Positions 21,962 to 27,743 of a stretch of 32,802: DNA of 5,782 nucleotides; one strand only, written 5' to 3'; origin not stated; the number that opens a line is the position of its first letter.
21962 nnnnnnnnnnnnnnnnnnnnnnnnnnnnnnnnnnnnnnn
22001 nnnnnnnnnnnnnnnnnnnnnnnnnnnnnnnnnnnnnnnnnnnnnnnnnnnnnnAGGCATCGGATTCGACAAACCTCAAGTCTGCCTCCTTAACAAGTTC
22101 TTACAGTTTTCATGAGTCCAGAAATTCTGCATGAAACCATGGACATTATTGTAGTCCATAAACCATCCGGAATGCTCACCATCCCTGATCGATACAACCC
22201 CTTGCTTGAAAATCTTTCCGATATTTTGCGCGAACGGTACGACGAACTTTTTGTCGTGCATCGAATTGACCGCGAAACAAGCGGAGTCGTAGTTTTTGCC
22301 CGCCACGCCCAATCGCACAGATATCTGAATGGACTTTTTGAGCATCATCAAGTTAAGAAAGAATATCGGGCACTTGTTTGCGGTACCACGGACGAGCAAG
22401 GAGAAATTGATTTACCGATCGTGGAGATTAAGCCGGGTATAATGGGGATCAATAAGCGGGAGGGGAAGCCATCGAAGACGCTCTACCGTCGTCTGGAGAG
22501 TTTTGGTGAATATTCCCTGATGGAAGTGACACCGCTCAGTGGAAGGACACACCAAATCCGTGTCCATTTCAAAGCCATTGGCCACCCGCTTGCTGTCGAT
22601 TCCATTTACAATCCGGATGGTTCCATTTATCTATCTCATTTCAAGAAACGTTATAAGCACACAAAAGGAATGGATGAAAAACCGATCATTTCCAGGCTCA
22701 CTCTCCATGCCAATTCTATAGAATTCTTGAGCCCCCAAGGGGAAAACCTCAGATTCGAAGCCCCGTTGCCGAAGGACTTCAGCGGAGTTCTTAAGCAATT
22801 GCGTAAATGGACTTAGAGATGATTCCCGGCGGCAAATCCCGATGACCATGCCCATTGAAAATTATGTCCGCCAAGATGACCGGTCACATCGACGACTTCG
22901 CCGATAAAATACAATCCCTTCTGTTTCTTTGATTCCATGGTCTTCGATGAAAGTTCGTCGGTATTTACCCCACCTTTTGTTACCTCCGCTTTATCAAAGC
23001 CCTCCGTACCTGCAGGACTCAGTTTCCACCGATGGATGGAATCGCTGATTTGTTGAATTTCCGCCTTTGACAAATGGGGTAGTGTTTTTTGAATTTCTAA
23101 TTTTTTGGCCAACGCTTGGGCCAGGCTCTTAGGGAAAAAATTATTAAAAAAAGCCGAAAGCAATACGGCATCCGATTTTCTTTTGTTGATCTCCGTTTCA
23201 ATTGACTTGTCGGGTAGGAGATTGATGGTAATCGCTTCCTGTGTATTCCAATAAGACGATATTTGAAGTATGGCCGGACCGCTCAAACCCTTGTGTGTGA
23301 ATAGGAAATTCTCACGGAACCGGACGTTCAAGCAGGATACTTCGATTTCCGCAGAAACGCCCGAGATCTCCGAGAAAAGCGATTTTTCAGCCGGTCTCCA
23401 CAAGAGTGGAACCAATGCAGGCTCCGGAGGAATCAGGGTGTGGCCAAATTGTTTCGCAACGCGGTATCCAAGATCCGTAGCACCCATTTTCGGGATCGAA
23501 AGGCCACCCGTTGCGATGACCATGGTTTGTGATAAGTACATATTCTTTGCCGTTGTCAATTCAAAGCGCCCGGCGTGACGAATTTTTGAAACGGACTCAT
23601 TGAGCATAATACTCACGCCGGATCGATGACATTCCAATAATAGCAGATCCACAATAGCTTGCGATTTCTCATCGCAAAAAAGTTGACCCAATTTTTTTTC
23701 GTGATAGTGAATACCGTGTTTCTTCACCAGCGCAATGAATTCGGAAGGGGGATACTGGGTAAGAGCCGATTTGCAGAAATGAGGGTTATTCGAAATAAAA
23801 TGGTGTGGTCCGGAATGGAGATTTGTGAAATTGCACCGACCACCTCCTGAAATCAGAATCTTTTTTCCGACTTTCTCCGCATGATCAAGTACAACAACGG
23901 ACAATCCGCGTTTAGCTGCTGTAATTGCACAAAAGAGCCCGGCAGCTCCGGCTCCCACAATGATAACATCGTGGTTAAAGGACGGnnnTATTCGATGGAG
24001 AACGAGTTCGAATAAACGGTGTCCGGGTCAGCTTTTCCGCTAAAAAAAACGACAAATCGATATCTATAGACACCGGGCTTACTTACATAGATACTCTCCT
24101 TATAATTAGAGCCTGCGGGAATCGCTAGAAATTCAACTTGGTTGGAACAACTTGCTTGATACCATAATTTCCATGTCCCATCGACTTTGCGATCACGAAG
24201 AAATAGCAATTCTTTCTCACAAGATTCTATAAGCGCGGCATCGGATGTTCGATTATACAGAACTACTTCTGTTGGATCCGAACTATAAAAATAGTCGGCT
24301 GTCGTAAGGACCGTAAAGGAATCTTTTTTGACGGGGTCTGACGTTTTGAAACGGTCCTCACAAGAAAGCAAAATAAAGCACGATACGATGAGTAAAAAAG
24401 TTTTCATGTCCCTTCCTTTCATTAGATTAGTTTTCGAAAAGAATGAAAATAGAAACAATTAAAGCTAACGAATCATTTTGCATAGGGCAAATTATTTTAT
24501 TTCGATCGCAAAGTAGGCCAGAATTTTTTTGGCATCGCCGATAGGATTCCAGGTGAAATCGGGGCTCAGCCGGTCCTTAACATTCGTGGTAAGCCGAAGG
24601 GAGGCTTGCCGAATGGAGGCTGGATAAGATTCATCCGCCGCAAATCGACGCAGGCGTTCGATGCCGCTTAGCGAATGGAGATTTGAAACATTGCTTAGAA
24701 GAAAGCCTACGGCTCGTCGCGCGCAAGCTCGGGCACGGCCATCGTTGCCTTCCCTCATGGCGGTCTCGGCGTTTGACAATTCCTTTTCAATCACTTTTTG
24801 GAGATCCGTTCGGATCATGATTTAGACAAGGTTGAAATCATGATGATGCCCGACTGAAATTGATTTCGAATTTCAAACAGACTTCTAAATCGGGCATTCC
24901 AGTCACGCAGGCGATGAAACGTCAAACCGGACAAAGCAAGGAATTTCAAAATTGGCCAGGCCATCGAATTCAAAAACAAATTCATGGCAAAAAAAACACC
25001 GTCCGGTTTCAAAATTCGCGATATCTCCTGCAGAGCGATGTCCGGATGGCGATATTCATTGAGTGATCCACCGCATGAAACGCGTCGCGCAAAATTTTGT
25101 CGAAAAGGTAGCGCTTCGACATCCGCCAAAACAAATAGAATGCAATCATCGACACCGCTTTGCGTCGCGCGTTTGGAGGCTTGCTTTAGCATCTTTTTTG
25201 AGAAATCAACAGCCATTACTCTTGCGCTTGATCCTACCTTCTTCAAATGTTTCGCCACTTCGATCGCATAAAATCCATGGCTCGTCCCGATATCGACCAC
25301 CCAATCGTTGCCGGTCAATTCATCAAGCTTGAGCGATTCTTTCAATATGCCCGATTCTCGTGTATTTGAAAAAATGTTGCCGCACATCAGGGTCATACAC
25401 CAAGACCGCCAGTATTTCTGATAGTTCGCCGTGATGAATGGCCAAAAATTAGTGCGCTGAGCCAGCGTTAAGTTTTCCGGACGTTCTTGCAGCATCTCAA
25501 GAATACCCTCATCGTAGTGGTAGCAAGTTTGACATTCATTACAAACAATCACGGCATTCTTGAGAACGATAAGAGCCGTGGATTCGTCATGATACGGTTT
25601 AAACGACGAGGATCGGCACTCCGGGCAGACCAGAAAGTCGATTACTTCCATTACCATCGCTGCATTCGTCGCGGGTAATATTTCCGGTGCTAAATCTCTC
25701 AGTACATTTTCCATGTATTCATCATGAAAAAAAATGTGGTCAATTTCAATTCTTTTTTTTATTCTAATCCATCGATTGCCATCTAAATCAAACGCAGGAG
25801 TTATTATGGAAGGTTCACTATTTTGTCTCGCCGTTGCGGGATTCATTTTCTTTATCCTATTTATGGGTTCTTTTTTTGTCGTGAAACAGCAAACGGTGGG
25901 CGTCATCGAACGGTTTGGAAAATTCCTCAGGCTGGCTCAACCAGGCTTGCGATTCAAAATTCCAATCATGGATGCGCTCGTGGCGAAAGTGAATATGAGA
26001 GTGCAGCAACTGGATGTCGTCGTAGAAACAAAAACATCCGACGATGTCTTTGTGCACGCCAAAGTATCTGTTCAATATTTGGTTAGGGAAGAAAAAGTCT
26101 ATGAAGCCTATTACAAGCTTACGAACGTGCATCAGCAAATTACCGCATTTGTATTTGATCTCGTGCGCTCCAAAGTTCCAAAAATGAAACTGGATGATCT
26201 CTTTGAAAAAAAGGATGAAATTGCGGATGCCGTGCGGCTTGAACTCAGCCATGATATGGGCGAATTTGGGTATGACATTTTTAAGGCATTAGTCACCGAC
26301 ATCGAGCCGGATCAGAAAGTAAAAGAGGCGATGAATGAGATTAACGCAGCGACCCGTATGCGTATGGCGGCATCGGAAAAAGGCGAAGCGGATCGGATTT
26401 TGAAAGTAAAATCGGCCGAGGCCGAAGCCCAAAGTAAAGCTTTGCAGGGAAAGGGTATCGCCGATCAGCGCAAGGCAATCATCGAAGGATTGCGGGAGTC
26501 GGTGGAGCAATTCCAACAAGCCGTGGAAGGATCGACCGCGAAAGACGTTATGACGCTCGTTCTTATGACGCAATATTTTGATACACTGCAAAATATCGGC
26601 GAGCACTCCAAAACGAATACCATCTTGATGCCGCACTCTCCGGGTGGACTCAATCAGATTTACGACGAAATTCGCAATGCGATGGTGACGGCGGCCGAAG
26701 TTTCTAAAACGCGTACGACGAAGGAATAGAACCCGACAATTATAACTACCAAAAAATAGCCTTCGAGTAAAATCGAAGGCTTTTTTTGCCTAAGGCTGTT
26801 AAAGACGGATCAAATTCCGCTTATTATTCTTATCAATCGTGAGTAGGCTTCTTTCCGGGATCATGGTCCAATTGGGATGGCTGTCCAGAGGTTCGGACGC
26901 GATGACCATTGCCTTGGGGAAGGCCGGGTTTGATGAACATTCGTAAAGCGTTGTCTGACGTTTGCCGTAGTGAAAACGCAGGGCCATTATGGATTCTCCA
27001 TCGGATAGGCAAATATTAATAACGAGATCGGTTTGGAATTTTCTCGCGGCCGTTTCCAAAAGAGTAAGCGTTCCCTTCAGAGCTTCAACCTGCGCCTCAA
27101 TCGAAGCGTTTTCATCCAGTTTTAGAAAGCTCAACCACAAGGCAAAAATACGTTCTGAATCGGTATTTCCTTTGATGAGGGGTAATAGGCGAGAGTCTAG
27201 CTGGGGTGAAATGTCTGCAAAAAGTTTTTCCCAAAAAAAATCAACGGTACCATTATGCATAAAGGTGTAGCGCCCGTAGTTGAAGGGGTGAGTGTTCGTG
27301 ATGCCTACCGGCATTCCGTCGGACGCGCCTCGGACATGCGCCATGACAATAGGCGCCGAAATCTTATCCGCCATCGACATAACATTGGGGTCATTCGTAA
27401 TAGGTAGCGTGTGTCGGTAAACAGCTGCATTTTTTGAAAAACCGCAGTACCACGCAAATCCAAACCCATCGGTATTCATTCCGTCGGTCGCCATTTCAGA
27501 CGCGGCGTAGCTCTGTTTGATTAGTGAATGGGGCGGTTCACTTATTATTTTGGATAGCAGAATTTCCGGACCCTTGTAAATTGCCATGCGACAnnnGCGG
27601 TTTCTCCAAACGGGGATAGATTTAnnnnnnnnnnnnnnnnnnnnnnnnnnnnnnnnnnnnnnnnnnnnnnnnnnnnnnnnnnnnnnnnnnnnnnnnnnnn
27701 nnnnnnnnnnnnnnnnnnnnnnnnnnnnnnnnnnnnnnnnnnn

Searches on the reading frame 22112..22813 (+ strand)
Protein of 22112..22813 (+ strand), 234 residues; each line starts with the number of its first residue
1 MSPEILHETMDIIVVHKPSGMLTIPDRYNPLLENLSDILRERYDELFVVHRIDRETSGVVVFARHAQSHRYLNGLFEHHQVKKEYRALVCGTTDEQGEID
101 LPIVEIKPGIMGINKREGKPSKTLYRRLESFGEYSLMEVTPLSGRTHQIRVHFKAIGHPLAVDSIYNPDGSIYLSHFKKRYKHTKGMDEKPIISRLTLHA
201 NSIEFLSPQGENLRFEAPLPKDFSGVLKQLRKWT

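Call 21: search_protein_families(library=pfam, proteins=[window:22112-22813:+], max_evalue=0.001)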
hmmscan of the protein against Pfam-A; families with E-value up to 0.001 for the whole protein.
window:22112-22813:+ (234 aa): 1 family
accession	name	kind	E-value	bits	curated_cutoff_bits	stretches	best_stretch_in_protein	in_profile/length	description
PF00849.27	PseudoU_synth_2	-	2.9e-35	122.2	26.8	1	11-154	1-151/152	RNA pseudouridylate synthase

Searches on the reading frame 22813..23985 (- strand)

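Call 53: search_protein_families(library=pfam, proteins=[window:22813-23985:-], max_evalue=0.01)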
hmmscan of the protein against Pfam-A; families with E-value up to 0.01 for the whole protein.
window:22813-23985:- (390 aa): 14 families
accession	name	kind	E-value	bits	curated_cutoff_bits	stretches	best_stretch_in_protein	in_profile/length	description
PF03486.20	HI0933_like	-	3e-92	308.9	50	1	5-388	1-243/244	HI0933-like protein Rossmann domain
PF22780.1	HI0933_like_1st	-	6.7e-36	124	27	1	188-335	1-165/165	HI0933-like protein barrel and H2TH domain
PF00890.30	FAD_binding_2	-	1e-14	55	20.4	1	6-58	1-53/414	FAD binding domain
PF01266.30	DAO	-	7.5e-12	45.9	27.9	1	6-105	1-93/353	FAD dependent oxidoreductase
PF13738.12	Pyr_redox_3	-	1.7e-11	44.4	30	2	8-41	1-34/305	Pyridine nucleotide-disulphide oxidoreductase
PF12831.13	FAD_oxidored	-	2.8e-09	37.2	27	1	6-142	1-122/416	FAD dependent oxidoreductase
PF07992.20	Pyr_redox_2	-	9.9e-09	35.5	26.1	1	5-163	1-111/291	Pyridine nucleotide-disulphide oxidoreductase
PF01134.28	GIDA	-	8.4e-08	32.1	22.1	1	6-36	1-31/391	Glucose inhibited division protein A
PF13450.12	NAD_binding_8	-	1.2e-07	32.3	21.9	1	9-65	1-54/68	NAD(P)-binding Rossmann-like domain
PF01946.23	Thi4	-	5.5e-05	22.9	26.2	1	4-40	17-54/235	Thi4 family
PF05834.18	Lycopene_cycl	-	0.00077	19.1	23.4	1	6-39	1-36/380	Lycopene cyclase protein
PF00070.33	Pyr_redox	-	0.00079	20.3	22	0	7-40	2-35/82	Pyridine nucleotide-disulphide oxidoreductase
PF01494.25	FAD_binding_3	-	0.0016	18.2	22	1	6-37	3-34/349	FAD binding domain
PF01262.27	AlaDh_PNT_C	-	0.009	15.9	23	0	6-43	30-67/214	Alanine dehydrogenase/PNT, C-terminal domain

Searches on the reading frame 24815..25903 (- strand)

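Call 53: search_protein_families(library=pfam, proteins=[window:24815-25903:-], max_evalue=0.01)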
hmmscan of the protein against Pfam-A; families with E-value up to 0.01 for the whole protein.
window:24815-25903:- (362 aa): 13 families
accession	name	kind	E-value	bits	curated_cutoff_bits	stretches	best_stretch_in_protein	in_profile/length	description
PF08241.18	Methyltransf_11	-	1.4e-16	61.4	21.2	1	204-305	2-94/95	Methyltransferase domain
PF13649.12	Methyltransf_25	-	2.4e-16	60.6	27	1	202-302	1-97/97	Methyltransferase domain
PF13847.12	Methyltransf_31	-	1.9e-15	57.2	27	1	199-306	4-109/145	Methyltransferase domain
PF01209.24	Ubie_methyltran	-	7e-12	45.6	20.1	1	201-308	50-153/233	ubiE/COQ5 methyltransferase family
PF08242.18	Methyltransf_12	-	8.9e-07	30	30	1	203-304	1-98/98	Methyltransferase domain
PF12847.13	Methyltransf_18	-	1.6e-05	25.4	27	1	199-262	15-74/151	Methyltransferase domain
PF13489.12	Methyltransf_23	-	0.00048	20.3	27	1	202-309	26-119/164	Methyltransferase domain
PF01135.25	PCMT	-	0.0005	20.3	20.3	1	156-260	33-131/210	Protein-L-isoaspartate(D-aspartate) O-methyltransferase (PCMT)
PF24675.1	NpmA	-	0.0022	17.7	60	1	200-266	25-90/214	16S rRNA (adenine(1408)-N(1))-methyltransferase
PF13679.12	Methyltransf_32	-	0.0026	18.2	27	1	196-257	23-84/143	Methyltransferase domain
PF01170.24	UPF0020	-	0.004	17.3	22.3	1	222-268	74-118/197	RMKL-like, methyltransferase domain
PF02475.24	TRM5-TYW2_MTfase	-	0.0062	16.9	28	0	198-275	36-108/164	TRM5/TYW2 methyltransferase domain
PF21957.2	Zn_ribbon_16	-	0.0063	16.9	27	0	92-130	16-54/65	Zinc beta-ribbon finger, putative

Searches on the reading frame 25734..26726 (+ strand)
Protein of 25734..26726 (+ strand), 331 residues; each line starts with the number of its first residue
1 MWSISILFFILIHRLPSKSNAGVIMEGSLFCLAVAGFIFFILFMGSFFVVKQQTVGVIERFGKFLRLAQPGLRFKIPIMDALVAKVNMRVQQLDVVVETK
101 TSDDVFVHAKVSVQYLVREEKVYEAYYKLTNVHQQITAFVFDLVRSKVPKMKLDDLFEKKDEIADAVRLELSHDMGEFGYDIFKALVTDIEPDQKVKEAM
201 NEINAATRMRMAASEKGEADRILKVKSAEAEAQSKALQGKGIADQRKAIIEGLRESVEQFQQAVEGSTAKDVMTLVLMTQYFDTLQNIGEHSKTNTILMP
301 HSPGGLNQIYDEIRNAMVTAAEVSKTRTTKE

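Call 53: search_protein_families(library=pfam, proteins=[window:25734-26726:+], max_evalue=0.01)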
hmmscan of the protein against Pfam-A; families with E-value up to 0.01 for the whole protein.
window:25734-26726:+ (331 aa): 1 family
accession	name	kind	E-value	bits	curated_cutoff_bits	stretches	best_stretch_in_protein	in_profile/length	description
PF01145.31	Band_7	-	2.9e-30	106.1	23.6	1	49-220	2-175/176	SPFH domain / Band 7 family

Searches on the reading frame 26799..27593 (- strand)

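Call 53: search_protein_families(library=pfam, proteins=[window:26799-27593:-], max_evalue=0.01)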
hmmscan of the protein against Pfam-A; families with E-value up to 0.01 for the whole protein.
window:26799-27593:- (264 aa): 2 families
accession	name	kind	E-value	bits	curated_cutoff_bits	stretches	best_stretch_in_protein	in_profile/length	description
PF13230.11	GATase_4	-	5e-18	65.4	23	1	37-205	29-185/272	Glutamine amidotransferases class-II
PF13522.11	GATase_6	-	2.6e-08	34.4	27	1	79-179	9-95/130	Glutamine amidotransferase domain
